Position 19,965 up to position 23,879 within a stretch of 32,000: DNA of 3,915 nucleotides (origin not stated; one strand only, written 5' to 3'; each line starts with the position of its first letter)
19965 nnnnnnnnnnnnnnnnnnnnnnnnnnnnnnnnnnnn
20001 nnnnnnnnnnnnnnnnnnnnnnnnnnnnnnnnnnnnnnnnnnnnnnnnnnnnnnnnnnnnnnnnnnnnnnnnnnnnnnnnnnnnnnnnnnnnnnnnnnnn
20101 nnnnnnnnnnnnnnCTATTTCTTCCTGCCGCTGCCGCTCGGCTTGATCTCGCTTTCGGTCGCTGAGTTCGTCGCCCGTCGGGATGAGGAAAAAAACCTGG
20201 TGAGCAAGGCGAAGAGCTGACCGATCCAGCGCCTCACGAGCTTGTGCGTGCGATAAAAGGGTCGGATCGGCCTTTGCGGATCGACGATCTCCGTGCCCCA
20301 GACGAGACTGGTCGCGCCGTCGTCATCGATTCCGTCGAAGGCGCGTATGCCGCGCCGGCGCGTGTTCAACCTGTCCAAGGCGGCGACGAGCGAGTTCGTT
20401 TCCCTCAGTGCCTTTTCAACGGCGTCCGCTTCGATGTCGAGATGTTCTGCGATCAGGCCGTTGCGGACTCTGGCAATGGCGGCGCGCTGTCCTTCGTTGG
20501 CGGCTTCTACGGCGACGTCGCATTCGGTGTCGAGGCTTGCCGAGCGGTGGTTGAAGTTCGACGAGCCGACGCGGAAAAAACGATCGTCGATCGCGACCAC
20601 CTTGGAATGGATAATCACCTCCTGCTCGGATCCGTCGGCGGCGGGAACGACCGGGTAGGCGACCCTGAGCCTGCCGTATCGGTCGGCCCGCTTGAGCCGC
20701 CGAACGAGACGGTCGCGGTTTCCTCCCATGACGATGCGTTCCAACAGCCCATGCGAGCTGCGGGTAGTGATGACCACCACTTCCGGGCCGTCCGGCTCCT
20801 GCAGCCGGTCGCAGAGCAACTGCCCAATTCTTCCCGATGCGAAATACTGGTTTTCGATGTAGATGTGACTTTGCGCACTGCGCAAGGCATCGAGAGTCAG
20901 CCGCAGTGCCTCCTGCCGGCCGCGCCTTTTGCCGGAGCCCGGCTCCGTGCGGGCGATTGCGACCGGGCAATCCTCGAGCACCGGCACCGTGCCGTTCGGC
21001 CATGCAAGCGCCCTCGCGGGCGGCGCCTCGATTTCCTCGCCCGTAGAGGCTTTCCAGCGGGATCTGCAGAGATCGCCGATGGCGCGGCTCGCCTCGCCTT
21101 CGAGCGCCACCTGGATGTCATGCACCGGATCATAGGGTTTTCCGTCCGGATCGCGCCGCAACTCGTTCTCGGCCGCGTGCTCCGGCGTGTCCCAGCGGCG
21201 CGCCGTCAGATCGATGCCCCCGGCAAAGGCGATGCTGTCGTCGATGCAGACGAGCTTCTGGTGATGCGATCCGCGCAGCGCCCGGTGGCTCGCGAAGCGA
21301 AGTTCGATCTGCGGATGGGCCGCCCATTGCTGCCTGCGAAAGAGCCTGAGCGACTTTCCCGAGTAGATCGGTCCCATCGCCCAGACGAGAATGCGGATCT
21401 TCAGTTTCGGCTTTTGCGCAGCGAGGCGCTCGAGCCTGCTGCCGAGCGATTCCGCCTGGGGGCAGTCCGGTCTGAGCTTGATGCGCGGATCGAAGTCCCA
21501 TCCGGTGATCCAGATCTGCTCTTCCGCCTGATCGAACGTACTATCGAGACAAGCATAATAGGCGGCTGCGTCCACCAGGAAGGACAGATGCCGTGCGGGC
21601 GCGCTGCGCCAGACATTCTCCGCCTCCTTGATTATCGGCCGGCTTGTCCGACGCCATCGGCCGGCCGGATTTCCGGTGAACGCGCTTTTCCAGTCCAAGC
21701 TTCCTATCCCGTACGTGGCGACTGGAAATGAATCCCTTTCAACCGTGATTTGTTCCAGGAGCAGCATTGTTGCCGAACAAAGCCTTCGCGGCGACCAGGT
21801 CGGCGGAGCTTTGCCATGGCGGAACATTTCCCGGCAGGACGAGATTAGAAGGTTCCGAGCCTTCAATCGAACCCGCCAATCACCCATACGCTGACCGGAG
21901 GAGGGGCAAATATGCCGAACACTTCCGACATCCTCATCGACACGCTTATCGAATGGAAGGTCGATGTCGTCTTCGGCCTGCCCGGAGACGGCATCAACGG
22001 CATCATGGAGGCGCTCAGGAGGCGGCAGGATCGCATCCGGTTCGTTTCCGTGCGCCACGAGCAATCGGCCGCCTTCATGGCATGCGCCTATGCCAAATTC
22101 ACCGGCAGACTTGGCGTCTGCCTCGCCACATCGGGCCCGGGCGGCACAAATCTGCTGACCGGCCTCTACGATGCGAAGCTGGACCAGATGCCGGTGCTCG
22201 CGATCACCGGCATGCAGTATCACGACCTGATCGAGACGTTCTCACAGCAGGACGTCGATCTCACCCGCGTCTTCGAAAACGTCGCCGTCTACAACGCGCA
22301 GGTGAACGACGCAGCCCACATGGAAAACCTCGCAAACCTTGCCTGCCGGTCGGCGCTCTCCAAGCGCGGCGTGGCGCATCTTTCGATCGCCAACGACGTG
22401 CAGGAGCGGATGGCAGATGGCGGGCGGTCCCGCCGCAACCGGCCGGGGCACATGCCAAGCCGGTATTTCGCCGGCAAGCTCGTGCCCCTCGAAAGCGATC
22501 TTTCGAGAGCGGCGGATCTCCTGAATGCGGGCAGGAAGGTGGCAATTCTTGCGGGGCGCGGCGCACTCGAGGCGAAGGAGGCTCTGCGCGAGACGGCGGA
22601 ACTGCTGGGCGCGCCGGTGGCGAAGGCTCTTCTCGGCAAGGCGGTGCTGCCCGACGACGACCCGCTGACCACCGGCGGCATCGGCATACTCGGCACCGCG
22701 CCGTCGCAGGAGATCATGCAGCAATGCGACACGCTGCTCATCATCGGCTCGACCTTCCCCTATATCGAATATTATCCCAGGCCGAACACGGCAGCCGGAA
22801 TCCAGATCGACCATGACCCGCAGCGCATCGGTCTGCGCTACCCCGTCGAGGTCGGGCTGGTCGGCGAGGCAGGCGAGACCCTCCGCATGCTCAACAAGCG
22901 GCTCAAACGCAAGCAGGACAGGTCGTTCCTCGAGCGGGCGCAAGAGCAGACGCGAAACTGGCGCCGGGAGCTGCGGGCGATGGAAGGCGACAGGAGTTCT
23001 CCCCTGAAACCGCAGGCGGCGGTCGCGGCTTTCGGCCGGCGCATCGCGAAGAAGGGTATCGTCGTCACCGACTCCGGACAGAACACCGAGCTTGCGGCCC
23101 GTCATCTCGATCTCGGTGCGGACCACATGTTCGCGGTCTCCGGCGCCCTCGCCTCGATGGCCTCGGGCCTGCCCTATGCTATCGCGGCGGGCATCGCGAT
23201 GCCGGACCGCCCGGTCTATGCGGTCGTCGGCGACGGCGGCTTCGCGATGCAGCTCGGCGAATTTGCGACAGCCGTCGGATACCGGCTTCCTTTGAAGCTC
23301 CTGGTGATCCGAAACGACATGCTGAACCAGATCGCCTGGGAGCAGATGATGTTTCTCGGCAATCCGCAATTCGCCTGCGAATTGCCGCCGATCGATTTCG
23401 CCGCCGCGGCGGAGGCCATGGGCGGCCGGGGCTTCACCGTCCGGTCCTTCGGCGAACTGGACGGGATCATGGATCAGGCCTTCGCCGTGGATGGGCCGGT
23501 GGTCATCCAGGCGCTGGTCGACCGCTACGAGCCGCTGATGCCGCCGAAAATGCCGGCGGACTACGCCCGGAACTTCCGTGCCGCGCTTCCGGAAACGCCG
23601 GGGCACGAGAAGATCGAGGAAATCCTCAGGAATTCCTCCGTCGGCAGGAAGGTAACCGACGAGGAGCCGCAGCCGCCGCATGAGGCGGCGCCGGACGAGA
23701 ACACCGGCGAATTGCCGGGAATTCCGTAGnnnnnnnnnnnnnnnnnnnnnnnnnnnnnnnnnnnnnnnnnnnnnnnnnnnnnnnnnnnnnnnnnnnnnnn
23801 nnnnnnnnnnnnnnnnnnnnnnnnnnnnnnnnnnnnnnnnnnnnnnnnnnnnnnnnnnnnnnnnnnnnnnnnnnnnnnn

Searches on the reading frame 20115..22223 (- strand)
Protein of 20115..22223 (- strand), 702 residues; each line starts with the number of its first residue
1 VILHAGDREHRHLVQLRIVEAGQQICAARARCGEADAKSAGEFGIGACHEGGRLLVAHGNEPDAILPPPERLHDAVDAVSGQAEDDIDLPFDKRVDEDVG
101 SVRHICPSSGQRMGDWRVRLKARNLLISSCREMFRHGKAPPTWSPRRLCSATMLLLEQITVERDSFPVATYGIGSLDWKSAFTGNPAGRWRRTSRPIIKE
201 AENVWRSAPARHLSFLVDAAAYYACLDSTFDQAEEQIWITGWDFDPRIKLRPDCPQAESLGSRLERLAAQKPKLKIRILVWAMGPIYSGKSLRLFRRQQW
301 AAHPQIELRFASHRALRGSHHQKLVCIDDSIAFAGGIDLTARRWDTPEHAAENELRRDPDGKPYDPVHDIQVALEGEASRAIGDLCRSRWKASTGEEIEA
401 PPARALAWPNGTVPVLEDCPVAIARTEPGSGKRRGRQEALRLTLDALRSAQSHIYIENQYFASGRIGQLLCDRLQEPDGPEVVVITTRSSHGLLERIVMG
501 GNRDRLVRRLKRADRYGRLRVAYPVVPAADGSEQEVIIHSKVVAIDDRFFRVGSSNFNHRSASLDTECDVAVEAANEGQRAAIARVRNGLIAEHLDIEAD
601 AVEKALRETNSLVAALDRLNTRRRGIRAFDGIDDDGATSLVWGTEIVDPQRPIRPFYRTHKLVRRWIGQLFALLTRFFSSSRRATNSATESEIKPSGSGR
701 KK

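Call 3: search_protein_families(library=pfam, proteins=[window:20115-22223:-], max_evalue=0.01)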
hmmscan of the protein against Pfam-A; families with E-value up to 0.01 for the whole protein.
window:20115-22223:- (702 aa): 2 families
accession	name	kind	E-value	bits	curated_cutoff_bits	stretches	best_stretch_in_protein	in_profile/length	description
PF13091.12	PLDc_2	-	3.6e-16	59.7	27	2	445-575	3-118/132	PLD-like domain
PF00614.28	PLDc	-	2.8e-09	37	21.9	1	318-343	3-28/28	Phospholipase D Active site motif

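Call 4: search_protein_families(library=ncbifam, proteins=[window:20115-22223:-], max_evalue=0.01)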
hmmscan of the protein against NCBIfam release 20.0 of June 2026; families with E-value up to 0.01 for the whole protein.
window:20115-22223:- (702 aa): 5 families
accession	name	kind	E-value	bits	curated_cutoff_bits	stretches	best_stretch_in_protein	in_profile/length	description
TIGR04265.1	bac_cardiolipin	equivalog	3.5e-10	39.4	290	2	537-580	399-442/483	cardiolipin synthase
NF008427.0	PRK11263.1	equivalog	2.8e-07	30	281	0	537-575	288-326/409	cardiolipin synthase ClsB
NF038319.1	DISARM_DrmC_I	equivalog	1.9e-05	24.3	133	0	530-572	176-218/236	DISARM system phospholipase D-like protein DrmC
NF006946.0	PRK09428.1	equivalog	0.0041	16.1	314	0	538-576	356-394/451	CDP-diacylglycerol--serine O-phosphatidyltransferase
NF009107.0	PRK12452.1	equivalog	0.0083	14.9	787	0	491-568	383-456/509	cardiolipin synthase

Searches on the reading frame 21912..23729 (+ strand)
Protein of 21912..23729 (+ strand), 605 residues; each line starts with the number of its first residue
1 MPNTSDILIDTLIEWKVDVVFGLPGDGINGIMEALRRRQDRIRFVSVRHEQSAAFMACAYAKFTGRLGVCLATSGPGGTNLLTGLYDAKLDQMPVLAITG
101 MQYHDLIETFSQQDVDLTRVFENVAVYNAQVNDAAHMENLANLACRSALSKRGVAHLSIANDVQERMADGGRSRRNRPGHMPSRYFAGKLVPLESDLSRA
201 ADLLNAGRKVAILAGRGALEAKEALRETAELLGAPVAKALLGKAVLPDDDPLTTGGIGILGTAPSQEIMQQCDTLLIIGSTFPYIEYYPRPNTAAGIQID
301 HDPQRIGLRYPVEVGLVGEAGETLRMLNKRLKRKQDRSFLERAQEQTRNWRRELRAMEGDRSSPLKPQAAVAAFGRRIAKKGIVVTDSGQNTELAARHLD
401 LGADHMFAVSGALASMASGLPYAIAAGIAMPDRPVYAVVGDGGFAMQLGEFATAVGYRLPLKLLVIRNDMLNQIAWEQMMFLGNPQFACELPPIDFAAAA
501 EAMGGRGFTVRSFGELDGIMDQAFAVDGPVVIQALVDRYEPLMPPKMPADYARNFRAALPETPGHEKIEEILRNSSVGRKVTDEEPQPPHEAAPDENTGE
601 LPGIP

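Call 3: search_protein_families(library=pfam, proteins=[window:21912-23729:+], max_evalue=0.01)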
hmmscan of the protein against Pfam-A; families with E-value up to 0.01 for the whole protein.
window:21912-23729:+ (605 aa): 3 families
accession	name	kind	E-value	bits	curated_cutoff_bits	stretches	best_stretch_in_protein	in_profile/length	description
PF02775.26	TPP_enzyme_C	-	6.9e-35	120.5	21.9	1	387-533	1-150/151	Thiamine pyrophosphate enzyme, C-terminal TPP binding domain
PF02776.23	TPP_enzyme_N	-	1.1e-34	119.2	26.8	1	3-114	2-113/119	Thiamine pyrophosphate enzyme, N-terminal TPP binding domain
PF00205.28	TPP_enzyme_M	-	3e-32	111.6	30.4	1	198-327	2-137/137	Thiamine pyrophosphate enzyme, central domain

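Call 4: search_protein_families(library=ncbifam, proteins=[window:21912-23729:+], max_evalue=0.01)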
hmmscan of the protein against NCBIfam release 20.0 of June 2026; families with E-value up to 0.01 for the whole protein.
window:21912-23729:+ (605 aa): 53 families (the best 25 are shown)
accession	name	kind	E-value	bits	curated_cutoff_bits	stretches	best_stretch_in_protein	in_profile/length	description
NF006129.0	PRK08273.1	equivalog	1.5e-171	571.6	724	1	3-561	4-570/598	thiamine pyrophosphate-requiring protein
NF006377.0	PRK08611.1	equivalog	5.5e-158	527.1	742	1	4-556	6-549/576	pyruvate oxidase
NF005040.0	PRK06457.1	equivalog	5.4e-121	404.6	788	1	1-555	1-537/549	pyruvate dehydrogenase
NF006591.0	PRK09124.1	equivalog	1.3e-113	380.3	792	1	4-555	5-548/574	ubiquinone-dependent pyruvate dehydrogenase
TIGR02720.1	pyruv_oxi_spxB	equivalog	1e-106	357.6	637.85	1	5-553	2-548/575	pyruvate oxidase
NF005114.0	PRK06546.1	equivalog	8.5e-105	351.4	893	1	3-559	4-552/578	pyruvate dehydrogenase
NF006187.0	PRK08322.1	equivalog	8.5e-94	314.9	509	1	3-537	3-529/548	acetolactate synthase large subunit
TIGR00118.1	acolac_lg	equivalog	2.5e-93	313.4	538.35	1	5-548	4-546/557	biosynthetic-type acetolactate synthase large subunit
NF004919.0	PRK06276.1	equivalog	3.9e-88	296.2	866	1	5-545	4-549/582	acetolactate synthase large subunit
NF004710.0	PRK06048.1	equivalog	1.9e-82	277.5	976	1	4-549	10-549/561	acetolactate synthase large subunit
NF005860.0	PRK07789.1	equivalog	7.4e-78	262.4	881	1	5-538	37-580/615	acetolactate synthase large subunit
NF006378.0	PRK08617.1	equivalog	8.8e-77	258.7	510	1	4-537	10-539/556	acetolactate synthase AlsS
NF005651.0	PRK07418.1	subfamily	2.1e-75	254.1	942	1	5-581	22-603/617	acetolactate synthase large subunit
NF005824.0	PRK07710.1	equivalog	2.2e-74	250.8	976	1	4-548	19-560/573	acetolactate synthase large subunit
NF006122.0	PRK08266.1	subfamily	6e-73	246.2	571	1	4-539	6-527/543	hypothetical protein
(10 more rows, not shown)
